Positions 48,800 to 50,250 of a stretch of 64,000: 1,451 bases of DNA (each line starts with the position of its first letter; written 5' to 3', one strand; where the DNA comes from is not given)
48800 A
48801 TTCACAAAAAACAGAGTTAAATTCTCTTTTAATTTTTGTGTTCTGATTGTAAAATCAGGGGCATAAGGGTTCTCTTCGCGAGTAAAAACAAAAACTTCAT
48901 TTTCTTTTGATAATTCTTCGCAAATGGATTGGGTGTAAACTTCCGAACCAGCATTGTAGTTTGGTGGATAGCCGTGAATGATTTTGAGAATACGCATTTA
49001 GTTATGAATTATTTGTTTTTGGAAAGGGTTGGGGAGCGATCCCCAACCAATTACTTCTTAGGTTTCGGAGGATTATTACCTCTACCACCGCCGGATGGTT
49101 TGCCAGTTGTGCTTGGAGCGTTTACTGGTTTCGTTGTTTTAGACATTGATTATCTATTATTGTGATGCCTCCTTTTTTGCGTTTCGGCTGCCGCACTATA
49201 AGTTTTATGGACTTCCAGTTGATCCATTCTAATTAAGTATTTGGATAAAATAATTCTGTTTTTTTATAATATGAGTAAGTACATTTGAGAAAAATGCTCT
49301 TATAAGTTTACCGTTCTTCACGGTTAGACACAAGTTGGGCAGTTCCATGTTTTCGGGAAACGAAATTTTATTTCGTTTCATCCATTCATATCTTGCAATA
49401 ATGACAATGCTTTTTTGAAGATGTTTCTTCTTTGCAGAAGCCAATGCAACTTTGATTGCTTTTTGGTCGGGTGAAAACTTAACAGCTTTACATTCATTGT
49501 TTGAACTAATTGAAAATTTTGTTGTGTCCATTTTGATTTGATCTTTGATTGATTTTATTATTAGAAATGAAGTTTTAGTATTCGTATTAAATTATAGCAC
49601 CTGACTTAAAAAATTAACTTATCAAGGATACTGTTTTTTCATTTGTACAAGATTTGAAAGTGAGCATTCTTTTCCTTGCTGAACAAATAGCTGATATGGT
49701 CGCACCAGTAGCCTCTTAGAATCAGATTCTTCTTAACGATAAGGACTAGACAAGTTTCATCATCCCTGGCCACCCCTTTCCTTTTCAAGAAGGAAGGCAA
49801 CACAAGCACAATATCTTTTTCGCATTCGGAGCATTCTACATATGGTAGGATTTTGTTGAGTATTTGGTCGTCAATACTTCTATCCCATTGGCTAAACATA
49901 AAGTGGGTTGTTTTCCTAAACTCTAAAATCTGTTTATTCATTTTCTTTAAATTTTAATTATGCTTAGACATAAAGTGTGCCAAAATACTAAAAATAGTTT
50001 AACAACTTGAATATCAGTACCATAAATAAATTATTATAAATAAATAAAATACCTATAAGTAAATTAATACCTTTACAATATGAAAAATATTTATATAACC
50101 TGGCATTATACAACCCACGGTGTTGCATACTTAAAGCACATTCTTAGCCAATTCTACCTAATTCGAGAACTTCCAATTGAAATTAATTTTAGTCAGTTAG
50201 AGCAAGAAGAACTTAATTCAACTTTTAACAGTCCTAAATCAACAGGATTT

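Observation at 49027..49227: Two chained micro-ORFs plus a hairpin immediately upstream of the radical SAM/SPASM gene: candidate precursor peptides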

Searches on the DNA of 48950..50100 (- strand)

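Call 19: search_rna_families(source=window, start=48950, end=50100, threshold=evalue, max_evalue=5, show_alignments=2)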
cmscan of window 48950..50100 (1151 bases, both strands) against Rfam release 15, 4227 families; matches with E-value up to 5: 4.
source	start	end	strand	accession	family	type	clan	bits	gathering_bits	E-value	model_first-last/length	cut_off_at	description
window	49785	49868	-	RF00335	snoZ13_snr52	Gene; snRNA; snoRNA; CD-box;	-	21.4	47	0.53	1-101/101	no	Small nucleolar RNA Z13/snr52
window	49709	49772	-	RF00317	snoZ163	Gene; snRNA; snoRNA; CD-box;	-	15.7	39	3.6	1-90/90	no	Small nucleolar RNA Z163/Z177 family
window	49742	49767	-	RF00095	snoPyro_CD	Gene; snRNA; snoRNA; CD-box;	CL00132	15.5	45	3.2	1-58/58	no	Pyrococcus C/D box small nucleolar RNA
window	49617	49721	-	RF01906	HOTAIR_3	Gene; lncRNA;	-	13.6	80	3.4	1-98/98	no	HOTAIR conserved region 3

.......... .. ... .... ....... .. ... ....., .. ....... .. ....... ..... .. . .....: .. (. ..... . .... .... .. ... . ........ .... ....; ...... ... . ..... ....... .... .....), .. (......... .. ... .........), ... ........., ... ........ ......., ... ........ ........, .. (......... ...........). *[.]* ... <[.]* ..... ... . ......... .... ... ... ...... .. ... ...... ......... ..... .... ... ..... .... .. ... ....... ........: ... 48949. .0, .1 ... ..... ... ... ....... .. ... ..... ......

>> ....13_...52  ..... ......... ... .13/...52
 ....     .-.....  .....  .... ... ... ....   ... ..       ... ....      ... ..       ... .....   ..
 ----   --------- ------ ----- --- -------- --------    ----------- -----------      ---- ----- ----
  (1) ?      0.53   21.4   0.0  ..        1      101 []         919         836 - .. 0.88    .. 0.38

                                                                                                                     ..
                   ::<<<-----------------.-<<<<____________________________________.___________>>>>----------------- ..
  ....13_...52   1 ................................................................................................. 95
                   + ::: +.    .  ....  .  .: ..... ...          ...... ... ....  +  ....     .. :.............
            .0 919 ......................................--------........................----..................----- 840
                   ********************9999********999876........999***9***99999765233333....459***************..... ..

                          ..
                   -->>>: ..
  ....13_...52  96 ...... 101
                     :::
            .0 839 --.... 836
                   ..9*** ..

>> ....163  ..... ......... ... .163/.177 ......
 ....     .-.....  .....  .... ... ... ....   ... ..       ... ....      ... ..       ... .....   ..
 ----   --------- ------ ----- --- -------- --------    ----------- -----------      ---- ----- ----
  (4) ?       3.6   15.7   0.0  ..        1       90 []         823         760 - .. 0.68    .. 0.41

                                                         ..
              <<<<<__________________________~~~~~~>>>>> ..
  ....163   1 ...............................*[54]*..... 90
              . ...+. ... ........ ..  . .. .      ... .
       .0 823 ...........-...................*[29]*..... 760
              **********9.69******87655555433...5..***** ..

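Call 57: build_rna_model(alignment_id=A4, structure=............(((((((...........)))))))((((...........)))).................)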
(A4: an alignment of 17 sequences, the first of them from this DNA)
Model R1 built from alignment A4 (17 sequences, 73 columns); structure: as given.
model positions 70; base pairs 11; branch points 1; effective number of sequences 5.08; information 0.804 bits per position. Calibrated on 0.2 Mb of random sequence (short: E-values are rough).
structure used (alignment columns):
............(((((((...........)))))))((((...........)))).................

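Call 59: search_with_rna_model(model_id=R1, sources=[window, L001, L002, L003, L004, L005, L006, L007, L008, L009, L010, L011, L012, L013, L014, L015, L016, L017, L018, L019, L020, L021, L022, L023, L024, L025, L026, L027, L028, L029, L030, L031, L032, L033, L034, L035, L036, L037, L038, L039, L040, L041, L042, L043, L044, L045, L046, L047, L048, L049, L050, L051, L052, L053, L054, L055, L056, L057, L058, L059, L060, L061, L062, L063, L064, L065, L066, L067, L068, L069, L070, L071, L072, L073, L074, L075, L076, L077, L078, L079, L080], max_evalue=1)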
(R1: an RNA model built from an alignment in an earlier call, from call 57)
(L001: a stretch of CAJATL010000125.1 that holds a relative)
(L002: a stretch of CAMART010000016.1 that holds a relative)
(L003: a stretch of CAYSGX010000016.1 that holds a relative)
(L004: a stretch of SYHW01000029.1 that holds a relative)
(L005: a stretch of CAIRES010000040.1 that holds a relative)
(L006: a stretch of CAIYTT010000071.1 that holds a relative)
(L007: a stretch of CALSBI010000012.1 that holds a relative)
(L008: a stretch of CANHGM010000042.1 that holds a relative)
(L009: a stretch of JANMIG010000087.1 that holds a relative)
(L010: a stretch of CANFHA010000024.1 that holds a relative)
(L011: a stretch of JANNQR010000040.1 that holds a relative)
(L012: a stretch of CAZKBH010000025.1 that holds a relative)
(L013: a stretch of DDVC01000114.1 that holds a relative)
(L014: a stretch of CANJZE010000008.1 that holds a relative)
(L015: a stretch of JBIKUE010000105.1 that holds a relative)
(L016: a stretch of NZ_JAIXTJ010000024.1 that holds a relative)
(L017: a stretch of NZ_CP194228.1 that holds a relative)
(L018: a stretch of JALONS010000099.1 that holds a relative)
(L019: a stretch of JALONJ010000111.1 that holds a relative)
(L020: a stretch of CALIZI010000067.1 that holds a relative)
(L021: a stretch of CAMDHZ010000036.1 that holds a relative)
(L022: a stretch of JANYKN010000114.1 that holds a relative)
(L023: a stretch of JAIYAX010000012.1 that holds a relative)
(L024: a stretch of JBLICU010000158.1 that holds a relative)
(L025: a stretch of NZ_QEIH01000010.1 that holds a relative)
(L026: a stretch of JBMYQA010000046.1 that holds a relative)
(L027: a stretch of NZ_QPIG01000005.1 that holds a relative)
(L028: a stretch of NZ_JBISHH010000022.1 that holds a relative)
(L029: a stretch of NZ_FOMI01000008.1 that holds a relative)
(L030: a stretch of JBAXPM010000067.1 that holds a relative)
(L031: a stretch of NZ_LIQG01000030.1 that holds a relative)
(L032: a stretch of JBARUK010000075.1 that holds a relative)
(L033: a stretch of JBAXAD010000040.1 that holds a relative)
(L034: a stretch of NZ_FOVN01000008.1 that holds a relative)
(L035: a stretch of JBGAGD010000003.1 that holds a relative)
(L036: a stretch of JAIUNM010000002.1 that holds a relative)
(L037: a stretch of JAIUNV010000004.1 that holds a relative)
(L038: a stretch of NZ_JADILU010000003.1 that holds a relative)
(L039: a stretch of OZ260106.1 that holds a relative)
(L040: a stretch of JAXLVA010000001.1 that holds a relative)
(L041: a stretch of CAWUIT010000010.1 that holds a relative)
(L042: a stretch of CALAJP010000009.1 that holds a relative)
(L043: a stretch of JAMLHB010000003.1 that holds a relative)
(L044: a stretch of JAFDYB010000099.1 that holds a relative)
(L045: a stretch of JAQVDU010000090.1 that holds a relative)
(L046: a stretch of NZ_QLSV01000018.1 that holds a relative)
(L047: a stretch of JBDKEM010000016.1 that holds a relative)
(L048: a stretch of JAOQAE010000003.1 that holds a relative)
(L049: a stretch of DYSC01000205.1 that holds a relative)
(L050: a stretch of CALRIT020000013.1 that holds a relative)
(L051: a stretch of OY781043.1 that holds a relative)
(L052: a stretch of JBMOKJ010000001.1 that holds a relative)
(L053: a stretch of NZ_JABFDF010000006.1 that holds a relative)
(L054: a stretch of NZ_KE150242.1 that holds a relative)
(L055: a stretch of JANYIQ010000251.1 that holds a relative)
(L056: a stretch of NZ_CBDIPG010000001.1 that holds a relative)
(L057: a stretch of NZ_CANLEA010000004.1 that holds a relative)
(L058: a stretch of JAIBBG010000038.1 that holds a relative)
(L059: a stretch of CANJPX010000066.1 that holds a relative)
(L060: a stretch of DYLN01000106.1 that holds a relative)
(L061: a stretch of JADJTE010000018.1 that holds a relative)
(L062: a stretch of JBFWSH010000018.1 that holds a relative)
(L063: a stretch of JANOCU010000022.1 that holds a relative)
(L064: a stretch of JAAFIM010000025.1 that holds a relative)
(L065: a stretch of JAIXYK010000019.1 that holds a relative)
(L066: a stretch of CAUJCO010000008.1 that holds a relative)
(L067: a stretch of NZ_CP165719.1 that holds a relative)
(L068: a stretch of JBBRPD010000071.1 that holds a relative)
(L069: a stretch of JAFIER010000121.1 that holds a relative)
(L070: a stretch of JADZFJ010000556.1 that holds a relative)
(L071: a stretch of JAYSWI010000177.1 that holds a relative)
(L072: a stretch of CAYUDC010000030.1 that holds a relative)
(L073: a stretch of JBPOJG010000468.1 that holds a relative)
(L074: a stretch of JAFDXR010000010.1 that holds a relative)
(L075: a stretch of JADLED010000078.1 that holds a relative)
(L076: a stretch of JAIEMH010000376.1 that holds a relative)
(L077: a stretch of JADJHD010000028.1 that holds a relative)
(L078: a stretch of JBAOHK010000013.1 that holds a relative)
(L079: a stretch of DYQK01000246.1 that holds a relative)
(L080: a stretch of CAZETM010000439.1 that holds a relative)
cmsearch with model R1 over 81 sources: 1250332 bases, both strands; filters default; matches with E-value up to 1: 19.
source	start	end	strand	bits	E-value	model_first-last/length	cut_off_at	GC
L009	7762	7831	+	82.7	2.7e-20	1-70/70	no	0.47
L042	209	276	+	77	1.2e-18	1-70/70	no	0.4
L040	7712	7779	+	76.8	1.4e-18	1-70/70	no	0.41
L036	7708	7775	+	76.2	2e-18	1-70/70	no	0.41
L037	7708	7775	+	76.2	2e-18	1-70/70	no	0.41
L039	7708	7775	+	76.2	2e-18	1-70/70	no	0.41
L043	7712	7779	+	76.2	2e-18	1-70/70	no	0.41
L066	216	284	+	75.4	3.6e-18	1-70/70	no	0.42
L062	7477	7544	+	73.6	1.1e-17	1-70/70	no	0.4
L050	7708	7775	+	72.9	1.8e-17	1-70/70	no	0.41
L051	7717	7784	+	72.7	2.1e-17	1-70/70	no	0.4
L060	168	235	+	71.6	4.5e-17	1-70/70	no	0.43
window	49163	49230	-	69.6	1.7e-16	1-70/70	no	0.44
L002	7761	7830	+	65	3.7e-15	1-70/70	no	0.4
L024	35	102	+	59.5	1.4e-13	1-70/70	no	0.38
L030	1807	1865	+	24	0.0027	1-70/70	no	0.36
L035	6487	6540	-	23.8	0.0031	1-70/70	no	0.33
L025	14266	14338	+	18.2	0.14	1-70/70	no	0.21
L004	256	332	-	17.6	0.21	1-70/70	no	0.31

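Call 60: search_with_rna_model(model_id=R1, sources=[L081, L082, L083, L084, L085, L086, L087, L088, L089, L090, L091, L092, L093, L094, L095, L096, L097, L098, L099, L100, L101, L102, L103, L104, L105, L106, L107, L108, L109, L110, L111, L112, L113, L114, L115, L116, L117, L118, L119, L120, L121, L122, L123, L124, L125, L126, L127, L128, L129, L130, L131, L132, L133, L134, L135, L136, L137, L138, L139, L140, L141, L142, L143, L144, L145, L146, L147, L148, L149, L150, L151, L152, L153, L154, L155, L156, L157, L158, L159, L160, L161, L162, L163, L164, L165, L166, L167, L168, L169, L170, L171, L172, L173, L174], max_evalue=1)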
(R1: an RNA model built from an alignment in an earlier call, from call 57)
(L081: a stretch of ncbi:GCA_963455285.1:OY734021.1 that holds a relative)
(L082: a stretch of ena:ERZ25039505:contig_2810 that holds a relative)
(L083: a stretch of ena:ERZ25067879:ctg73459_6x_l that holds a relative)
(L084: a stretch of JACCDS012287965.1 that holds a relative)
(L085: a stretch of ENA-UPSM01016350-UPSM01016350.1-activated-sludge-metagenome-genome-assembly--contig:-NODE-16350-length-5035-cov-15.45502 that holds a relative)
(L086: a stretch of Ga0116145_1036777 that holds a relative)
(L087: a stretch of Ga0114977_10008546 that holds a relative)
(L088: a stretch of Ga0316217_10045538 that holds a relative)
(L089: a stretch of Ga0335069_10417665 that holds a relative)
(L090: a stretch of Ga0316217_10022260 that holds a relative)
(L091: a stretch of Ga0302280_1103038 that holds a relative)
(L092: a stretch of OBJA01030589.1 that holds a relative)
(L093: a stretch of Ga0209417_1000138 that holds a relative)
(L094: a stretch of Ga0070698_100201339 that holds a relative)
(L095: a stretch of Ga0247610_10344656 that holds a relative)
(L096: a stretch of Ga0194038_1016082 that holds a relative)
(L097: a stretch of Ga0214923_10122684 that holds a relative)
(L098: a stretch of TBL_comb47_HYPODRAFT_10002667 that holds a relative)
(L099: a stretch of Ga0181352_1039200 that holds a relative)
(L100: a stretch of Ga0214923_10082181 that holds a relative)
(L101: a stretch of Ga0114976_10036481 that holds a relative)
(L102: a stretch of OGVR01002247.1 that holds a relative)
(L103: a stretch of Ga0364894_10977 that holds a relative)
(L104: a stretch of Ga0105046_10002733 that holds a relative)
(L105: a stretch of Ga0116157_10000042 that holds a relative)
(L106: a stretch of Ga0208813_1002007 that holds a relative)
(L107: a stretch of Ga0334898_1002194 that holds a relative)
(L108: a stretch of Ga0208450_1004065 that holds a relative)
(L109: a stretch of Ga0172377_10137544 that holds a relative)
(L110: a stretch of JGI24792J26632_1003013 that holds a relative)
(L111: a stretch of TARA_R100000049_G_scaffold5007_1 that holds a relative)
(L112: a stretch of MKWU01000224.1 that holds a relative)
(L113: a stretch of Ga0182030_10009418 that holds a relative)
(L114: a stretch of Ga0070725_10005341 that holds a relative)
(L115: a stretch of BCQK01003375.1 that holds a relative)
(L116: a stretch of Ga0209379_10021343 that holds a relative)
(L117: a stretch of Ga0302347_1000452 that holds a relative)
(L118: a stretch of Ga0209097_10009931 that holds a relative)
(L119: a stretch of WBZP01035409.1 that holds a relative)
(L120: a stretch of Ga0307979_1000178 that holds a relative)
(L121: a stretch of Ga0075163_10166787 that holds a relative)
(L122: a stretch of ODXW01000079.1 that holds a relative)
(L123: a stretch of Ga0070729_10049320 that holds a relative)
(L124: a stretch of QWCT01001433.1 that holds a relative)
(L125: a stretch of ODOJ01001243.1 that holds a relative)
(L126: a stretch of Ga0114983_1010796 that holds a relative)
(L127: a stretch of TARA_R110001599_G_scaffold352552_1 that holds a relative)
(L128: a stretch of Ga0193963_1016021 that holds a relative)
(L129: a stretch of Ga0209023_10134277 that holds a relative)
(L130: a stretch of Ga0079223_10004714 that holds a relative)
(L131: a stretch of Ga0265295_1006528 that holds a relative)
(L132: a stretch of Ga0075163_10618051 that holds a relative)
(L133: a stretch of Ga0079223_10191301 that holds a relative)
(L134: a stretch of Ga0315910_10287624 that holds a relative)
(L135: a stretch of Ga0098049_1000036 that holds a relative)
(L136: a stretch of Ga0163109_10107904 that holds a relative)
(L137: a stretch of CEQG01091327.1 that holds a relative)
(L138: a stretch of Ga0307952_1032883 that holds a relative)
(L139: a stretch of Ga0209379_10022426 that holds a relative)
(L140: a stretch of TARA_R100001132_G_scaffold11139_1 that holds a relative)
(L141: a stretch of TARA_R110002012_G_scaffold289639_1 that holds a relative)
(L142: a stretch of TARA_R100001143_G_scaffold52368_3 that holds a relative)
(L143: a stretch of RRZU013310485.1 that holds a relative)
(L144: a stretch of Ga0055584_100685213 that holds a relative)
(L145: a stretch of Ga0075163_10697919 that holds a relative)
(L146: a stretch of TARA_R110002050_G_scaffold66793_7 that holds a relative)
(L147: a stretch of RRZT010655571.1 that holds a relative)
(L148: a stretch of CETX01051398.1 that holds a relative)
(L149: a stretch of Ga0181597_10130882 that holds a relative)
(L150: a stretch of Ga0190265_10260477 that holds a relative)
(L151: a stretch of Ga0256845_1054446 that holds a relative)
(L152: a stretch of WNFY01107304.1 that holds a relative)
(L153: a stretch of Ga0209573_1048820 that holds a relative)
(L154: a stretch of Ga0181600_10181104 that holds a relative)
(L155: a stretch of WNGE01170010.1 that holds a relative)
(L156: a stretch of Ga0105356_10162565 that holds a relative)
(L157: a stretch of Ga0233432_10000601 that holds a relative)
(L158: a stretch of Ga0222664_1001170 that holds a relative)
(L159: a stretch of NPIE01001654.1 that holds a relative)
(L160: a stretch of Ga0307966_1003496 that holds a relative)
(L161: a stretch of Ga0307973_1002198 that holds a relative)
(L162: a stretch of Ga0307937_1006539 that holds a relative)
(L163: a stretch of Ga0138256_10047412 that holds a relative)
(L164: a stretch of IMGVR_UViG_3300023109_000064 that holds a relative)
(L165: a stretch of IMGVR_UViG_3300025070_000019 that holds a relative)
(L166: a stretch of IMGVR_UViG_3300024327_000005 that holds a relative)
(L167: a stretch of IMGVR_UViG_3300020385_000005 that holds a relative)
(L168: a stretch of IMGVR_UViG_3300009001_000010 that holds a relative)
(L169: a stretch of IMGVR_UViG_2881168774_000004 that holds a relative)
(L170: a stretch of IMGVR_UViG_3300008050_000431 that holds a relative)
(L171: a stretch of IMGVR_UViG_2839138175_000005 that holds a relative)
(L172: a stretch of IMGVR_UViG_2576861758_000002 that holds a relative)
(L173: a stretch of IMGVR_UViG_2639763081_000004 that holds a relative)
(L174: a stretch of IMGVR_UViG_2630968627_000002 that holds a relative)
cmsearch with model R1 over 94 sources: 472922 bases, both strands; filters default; matches with E-value up to 1: 11.
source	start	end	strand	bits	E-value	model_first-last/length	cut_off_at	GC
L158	3286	3355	+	82.6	1.1e-20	1-70/70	no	0.31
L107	426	495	+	80.7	3.9e-20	1-70/70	no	0.41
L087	4913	4982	+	73.3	5.2e-18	1-70/70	no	0.33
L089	22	90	+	73.1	5.9e-18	1-70/70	no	0.43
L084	568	635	+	73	6.6e-18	1-70/70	no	0.44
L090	3597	3667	+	62.3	8.2e-15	1-70/70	no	0.42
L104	566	633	+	61.9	1.1e-14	1-70/70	no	0.5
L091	131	200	+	61.8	1.2e-14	1-70/70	no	0.46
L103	1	34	+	22.9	0.0022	37-70/70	5'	0.56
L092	1140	1238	+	20.2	0.013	1-70/70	no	0.35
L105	704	779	+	14.3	0.69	1-70/70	no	0.28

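Call 94: search_rna_families(source=window, start=49140, end=49240, threshold=evalue, max_evalue=10, show_alignments=1)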
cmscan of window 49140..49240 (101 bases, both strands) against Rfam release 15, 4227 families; matches with E-value up to 10: 1.
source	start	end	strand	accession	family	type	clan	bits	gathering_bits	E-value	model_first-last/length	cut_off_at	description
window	49157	49201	+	RF00572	SNORD66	Gene; snRNA; snoRNA; CD-box;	-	11.3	32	5.7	1-76/76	no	Small nucleolar RNA SNORD66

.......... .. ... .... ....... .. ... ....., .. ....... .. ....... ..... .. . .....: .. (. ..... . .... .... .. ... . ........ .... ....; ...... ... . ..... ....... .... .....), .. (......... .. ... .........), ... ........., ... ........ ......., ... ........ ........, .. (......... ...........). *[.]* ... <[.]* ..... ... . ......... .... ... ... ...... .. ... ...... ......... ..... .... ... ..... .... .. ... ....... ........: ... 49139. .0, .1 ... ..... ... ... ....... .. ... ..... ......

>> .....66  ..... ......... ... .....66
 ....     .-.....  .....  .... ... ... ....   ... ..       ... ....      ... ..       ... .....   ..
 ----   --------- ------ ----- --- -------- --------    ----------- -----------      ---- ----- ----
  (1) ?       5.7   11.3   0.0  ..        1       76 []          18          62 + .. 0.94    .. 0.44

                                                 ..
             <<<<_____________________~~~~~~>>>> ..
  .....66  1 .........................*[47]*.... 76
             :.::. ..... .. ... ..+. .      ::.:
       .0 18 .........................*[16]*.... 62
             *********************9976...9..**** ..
